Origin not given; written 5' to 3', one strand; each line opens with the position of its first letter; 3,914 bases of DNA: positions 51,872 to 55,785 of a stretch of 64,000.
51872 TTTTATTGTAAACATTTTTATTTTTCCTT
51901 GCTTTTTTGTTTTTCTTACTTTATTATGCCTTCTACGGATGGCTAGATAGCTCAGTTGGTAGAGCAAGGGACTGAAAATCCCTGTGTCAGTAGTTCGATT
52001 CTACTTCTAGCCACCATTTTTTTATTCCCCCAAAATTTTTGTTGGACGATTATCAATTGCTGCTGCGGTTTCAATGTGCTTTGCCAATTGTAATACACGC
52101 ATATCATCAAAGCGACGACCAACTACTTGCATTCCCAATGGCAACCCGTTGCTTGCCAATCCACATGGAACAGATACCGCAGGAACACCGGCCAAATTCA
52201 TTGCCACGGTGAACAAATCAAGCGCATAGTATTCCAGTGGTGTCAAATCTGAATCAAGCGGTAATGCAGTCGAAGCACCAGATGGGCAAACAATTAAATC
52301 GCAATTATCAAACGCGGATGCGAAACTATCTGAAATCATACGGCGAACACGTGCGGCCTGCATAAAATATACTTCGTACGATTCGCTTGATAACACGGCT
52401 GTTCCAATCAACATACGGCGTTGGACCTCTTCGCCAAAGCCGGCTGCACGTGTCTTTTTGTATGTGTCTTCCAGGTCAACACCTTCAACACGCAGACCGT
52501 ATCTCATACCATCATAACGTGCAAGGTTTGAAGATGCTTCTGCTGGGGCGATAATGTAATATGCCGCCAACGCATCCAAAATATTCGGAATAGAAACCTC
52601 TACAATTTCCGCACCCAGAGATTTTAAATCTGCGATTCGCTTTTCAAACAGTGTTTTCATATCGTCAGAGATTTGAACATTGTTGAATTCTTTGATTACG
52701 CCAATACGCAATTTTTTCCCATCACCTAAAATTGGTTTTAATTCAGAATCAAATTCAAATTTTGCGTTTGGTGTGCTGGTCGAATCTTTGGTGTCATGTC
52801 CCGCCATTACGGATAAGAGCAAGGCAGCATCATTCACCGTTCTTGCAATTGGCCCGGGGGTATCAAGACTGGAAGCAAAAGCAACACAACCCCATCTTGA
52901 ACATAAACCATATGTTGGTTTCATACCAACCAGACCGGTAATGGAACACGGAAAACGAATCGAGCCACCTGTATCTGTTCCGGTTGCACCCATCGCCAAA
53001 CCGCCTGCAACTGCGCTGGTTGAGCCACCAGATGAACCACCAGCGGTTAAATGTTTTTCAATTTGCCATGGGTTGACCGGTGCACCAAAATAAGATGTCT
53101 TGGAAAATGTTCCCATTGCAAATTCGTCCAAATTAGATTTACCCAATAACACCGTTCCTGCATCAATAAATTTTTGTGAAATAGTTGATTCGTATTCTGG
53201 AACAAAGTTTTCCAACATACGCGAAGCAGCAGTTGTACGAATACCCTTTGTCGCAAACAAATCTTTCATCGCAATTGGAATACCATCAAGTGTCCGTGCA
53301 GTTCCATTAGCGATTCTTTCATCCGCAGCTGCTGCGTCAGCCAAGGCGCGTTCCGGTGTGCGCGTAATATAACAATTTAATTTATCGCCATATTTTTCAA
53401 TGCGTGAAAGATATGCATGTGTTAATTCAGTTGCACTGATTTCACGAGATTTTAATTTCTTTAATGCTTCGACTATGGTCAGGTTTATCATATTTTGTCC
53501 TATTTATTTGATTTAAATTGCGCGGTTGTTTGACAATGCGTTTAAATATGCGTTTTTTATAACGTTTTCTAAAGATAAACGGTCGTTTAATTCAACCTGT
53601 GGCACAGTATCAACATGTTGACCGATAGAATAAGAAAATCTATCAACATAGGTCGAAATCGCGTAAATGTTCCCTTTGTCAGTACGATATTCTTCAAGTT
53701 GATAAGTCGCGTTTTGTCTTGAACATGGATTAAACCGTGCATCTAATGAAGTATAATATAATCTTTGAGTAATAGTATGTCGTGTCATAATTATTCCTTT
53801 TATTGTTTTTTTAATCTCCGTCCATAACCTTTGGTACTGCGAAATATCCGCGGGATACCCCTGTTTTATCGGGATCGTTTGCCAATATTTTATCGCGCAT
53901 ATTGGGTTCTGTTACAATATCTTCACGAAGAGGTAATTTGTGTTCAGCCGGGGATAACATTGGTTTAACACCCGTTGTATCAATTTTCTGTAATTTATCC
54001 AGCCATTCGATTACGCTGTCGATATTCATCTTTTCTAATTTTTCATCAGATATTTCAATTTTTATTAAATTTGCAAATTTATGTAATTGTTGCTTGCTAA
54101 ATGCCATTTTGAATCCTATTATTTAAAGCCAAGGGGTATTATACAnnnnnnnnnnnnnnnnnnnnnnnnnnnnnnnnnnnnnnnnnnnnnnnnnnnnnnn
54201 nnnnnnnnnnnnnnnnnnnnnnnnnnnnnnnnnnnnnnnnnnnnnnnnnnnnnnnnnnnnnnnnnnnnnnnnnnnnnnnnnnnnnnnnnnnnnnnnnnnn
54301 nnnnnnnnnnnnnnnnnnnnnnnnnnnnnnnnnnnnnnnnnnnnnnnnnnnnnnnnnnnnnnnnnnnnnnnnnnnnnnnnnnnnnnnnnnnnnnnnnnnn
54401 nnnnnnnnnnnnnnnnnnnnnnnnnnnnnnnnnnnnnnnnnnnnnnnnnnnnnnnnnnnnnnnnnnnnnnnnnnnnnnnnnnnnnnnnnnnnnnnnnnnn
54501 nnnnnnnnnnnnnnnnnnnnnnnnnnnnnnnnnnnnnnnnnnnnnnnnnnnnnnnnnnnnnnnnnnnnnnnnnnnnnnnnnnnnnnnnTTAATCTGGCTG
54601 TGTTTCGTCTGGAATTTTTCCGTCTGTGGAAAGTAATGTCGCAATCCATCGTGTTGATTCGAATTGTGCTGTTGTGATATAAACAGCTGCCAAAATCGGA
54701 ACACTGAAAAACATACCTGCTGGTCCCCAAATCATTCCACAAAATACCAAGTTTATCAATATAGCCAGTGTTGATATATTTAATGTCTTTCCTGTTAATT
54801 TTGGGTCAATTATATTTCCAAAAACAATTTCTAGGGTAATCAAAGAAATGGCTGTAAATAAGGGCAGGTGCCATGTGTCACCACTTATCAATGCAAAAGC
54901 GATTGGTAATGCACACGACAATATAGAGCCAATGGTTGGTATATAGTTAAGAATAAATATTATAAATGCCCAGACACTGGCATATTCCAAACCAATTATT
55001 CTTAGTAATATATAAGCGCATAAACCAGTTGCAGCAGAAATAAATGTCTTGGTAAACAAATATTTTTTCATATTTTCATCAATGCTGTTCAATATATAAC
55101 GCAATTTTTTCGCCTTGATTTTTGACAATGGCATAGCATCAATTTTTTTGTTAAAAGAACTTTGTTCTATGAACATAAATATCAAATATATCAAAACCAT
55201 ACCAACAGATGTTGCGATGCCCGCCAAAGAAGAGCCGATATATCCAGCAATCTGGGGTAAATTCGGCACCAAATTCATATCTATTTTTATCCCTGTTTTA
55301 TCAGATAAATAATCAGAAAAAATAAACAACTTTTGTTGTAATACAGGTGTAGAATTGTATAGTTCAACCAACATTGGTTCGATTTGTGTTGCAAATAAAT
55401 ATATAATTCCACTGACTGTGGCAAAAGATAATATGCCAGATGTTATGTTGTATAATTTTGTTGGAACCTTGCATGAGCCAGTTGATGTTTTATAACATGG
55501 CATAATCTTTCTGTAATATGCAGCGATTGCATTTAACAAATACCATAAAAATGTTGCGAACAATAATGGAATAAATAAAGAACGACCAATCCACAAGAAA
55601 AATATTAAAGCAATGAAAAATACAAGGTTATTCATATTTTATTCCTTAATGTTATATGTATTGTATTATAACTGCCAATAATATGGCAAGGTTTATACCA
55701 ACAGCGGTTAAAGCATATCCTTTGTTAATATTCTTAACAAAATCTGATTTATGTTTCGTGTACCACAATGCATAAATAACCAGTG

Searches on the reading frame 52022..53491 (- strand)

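Call 44: search_protein_families(library=pfam, proteins=[window:52022-53491:-], max_evalue=0.0001)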
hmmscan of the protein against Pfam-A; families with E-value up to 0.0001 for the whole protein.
window:52022-53491:- (489 aa): 1 family
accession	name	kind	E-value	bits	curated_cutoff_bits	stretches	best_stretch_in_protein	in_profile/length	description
PF01425.27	Amidase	-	1.9e-138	462.7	27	1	22-467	1-445/445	Amidase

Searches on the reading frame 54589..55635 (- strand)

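Call 44: search_protein_families(library=pfam, proteins=[window:54589-55635:-], max_evalue=0.0001)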
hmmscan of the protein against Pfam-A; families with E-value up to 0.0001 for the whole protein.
window:54589-55635:- (348 aa): 1 family
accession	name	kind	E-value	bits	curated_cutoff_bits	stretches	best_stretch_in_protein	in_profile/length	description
PF01594.21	AI-2E_transport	-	8.1e-43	147.3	34.3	1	4-322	5-323/327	AI-2E family transporter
